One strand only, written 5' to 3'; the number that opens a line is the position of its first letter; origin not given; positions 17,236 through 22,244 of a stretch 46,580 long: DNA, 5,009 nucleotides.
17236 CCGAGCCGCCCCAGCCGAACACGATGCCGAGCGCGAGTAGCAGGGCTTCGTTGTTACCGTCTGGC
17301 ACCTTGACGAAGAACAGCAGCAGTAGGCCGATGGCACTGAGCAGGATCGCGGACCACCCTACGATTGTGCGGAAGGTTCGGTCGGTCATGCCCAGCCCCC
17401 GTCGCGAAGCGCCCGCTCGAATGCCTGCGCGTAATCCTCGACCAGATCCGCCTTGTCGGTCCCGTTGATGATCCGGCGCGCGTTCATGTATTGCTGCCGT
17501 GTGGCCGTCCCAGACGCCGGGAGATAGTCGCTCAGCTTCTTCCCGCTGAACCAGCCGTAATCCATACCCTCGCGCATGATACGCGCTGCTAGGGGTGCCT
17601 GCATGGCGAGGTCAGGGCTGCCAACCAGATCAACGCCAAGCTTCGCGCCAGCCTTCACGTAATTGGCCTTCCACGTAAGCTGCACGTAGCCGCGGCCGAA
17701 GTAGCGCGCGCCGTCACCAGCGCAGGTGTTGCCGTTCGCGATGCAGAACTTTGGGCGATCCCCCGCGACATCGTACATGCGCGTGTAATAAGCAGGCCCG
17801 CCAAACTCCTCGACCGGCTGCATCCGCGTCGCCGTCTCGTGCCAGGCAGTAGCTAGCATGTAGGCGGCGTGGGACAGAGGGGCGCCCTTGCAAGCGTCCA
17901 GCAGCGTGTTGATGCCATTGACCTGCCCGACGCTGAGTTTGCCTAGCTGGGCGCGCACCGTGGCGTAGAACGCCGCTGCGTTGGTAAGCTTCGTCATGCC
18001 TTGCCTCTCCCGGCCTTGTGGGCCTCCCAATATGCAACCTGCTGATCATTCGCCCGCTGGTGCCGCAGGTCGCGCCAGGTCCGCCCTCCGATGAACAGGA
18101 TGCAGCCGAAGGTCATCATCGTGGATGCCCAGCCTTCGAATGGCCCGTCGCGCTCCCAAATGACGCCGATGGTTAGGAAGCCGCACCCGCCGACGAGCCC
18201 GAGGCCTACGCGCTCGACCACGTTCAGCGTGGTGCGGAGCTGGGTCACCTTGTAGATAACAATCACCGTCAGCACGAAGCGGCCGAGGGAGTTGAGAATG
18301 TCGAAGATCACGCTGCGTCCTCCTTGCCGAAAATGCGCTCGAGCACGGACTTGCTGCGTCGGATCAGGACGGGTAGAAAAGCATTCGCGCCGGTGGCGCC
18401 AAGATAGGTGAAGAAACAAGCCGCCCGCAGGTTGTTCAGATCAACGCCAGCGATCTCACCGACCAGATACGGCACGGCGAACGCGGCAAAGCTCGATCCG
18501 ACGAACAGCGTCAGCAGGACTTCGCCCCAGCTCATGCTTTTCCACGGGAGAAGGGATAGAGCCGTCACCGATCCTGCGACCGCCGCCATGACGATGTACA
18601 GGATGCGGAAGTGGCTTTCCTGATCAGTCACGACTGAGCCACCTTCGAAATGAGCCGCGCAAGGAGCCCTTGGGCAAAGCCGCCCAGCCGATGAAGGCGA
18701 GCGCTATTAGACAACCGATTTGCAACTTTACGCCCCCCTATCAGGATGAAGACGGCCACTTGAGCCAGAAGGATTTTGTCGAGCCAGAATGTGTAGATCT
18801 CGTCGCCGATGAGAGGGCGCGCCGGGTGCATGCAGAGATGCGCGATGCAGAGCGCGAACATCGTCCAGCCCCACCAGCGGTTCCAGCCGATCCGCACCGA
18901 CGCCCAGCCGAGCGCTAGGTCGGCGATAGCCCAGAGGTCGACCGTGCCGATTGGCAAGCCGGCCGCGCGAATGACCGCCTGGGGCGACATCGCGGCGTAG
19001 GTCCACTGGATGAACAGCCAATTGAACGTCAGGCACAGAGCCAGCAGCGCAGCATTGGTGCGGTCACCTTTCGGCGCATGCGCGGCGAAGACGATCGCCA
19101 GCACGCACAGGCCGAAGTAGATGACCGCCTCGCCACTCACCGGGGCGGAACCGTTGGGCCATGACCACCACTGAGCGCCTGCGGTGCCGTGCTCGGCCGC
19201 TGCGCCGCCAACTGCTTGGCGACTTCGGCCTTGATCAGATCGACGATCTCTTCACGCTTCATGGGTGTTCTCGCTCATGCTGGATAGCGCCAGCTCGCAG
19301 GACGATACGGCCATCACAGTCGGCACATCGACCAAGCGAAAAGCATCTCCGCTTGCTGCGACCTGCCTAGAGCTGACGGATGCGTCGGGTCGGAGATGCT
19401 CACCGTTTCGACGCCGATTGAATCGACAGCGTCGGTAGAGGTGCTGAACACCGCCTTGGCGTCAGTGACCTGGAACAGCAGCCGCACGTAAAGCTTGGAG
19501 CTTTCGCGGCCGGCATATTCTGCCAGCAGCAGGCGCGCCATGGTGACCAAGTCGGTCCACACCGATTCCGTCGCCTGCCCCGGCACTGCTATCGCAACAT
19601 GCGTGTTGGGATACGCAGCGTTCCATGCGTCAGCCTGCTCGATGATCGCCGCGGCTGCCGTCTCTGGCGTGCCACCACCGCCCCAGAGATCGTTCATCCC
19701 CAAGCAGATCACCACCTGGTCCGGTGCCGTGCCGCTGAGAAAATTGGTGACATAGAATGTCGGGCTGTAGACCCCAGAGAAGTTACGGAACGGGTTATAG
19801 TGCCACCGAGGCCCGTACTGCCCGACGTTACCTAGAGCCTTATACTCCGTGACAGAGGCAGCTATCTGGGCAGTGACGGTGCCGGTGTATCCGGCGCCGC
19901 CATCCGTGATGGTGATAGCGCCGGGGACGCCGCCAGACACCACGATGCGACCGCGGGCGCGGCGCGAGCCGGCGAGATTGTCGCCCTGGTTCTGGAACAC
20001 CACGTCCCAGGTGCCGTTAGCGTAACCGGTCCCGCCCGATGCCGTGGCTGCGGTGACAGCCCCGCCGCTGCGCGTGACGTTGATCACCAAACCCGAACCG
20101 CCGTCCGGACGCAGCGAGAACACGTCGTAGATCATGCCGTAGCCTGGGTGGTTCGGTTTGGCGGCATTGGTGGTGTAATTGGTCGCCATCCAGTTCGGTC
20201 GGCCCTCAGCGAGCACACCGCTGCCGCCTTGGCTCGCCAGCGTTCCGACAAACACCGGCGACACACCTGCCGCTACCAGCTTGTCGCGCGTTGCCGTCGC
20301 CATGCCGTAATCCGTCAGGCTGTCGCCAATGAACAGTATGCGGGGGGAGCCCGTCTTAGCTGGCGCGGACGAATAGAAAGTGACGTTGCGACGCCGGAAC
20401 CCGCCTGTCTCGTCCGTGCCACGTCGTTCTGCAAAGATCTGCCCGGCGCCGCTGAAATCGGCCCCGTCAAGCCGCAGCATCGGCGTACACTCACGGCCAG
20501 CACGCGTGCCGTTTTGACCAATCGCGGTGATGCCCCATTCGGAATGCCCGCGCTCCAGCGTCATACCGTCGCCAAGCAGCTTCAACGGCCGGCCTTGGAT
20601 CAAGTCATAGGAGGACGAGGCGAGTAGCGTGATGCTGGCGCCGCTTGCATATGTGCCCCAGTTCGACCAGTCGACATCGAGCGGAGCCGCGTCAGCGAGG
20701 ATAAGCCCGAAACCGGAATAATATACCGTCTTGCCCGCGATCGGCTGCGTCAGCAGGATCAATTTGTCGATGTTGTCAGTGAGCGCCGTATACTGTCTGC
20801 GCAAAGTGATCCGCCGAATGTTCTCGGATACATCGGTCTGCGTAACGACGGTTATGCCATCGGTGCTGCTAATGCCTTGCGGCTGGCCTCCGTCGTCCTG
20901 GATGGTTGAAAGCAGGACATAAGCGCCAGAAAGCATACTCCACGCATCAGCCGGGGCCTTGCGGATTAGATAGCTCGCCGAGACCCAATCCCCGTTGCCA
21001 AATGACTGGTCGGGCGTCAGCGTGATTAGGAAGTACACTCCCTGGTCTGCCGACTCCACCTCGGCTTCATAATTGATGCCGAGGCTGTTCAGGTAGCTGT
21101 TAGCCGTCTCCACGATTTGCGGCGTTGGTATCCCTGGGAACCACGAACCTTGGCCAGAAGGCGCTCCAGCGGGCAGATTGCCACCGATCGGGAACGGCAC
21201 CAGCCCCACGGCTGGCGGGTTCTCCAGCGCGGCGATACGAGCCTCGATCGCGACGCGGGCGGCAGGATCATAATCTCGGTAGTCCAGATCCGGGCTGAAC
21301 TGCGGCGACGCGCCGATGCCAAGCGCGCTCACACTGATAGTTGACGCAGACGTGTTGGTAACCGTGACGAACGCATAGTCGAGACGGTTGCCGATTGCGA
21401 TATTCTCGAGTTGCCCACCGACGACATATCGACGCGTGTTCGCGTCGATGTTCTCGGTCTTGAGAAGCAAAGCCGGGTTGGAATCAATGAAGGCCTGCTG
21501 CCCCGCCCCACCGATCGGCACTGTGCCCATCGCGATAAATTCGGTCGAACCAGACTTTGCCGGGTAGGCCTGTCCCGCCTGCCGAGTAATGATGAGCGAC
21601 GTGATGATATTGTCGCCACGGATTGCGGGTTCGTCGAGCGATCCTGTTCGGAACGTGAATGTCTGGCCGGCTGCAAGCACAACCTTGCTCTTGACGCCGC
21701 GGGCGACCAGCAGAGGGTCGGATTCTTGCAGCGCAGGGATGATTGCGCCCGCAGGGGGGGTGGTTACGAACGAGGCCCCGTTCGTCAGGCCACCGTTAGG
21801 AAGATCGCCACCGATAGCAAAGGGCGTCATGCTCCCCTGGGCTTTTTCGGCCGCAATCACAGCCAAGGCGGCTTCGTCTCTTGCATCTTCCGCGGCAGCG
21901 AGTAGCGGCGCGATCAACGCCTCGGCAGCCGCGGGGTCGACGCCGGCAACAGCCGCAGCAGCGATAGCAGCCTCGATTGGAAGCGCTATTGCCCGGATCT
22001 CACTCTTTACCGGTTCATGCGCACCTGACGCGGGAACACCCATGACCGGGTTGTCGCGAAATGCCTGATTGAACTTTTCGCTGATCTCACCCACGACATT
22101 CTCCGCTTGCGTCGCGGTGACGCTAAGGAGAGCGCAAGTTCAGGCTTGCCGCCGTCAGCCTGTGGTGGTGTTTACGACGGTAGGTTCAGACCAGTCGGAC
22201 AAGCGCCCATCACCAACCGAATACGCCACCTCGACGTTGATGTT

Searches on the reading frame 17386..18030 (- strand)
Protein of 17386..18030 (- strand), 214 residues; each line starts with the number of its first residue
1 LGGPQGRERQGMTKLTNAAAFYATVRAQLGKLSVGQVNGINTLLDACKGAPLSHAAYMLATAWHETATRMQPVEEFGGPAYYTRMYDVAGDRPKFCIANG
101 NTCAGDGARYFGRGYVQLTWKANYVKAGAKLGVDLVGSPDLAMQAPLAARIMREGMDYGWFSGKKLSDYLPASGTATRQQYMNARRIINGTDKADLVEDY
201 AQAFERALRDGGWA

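Call 74: search_protein_families(library=pfam, proteins=[window:17386-18030:-], max_evalue=0.001)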
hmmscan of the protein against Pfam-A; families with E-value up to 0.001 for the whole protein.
window:17386-18030:- (214 aa): 1 family
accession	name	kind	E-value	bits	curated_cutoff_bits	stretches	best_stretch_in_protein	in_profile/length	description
PF00182.24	Glyco_hydro_19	-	8.7e-11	42.5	25.5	1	56-146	54-143/232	Chitinase class I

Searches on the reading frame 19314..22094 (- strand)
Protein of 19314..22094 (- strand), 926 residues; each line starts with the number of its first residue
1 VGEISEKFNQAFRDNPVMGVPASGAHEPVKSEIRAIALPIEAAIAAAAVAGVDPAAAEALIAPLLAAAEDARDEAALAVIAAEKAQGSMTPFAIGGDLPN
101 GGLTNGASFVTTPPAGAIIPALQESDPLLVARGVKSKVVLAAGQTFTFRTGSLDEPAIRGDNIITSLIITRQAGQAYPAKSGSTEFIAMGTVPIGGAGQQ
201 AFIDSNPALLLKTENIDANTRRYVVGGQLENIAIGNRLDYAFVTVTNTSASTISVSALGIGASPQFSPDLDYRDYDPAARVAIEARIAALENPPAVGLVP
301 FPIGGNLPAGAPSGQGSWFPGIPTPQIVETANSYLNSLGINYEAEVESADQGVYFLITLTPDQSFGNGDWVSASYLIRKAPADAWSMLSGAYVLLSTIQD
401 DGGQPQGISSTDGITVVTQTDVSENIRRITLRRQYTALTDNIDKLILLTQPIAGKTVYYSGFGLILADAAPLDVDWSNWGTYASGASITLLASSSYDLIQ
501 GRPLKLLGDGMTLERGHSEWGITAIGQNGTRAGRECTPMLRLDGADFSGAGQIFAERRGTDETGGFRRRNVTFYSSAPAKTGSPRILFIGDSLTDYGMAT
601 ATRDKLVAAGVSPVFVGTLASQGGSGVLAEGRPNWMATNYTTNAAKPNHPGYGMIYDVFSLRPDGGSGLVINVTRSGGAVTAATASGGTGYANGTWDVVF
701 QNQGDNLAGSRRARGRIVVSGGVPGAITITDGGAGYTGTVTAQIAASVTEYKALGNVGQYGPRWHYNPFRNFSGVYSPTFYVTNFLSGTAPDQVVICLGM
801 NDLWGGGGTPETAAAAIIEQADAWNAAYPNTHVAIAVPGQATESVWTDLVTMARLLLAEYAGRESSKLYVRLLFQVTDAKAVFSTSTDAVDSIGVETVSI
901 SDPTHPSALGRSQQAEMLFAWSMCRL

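Call 27: search_protein_families(library=pfam, proteins=[window:19314-22094:-], max_evalue=0.001)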
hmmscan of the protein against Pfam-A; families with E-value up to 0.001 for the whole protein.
window:19314-22094:- (926 aa): 3 families
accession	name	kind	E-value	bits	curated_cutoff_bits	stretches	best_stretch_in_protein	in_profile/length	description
PF13472.12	Lipase_GDSL_2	-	5.1e-06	27.5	32.9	1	787-879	59-141/178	GDSL-like Lipase/Acylhydrolase family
PF04311.20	DUF459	-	0.00087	19.1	27.2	0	784-831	53-96/197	Protein of unknown function (DUF459)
PF00657.28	Lipase_GDSL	-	0.00094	19.8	23.6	0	586-916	1-206/208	GDSL-like Lipase/Acylhydrolase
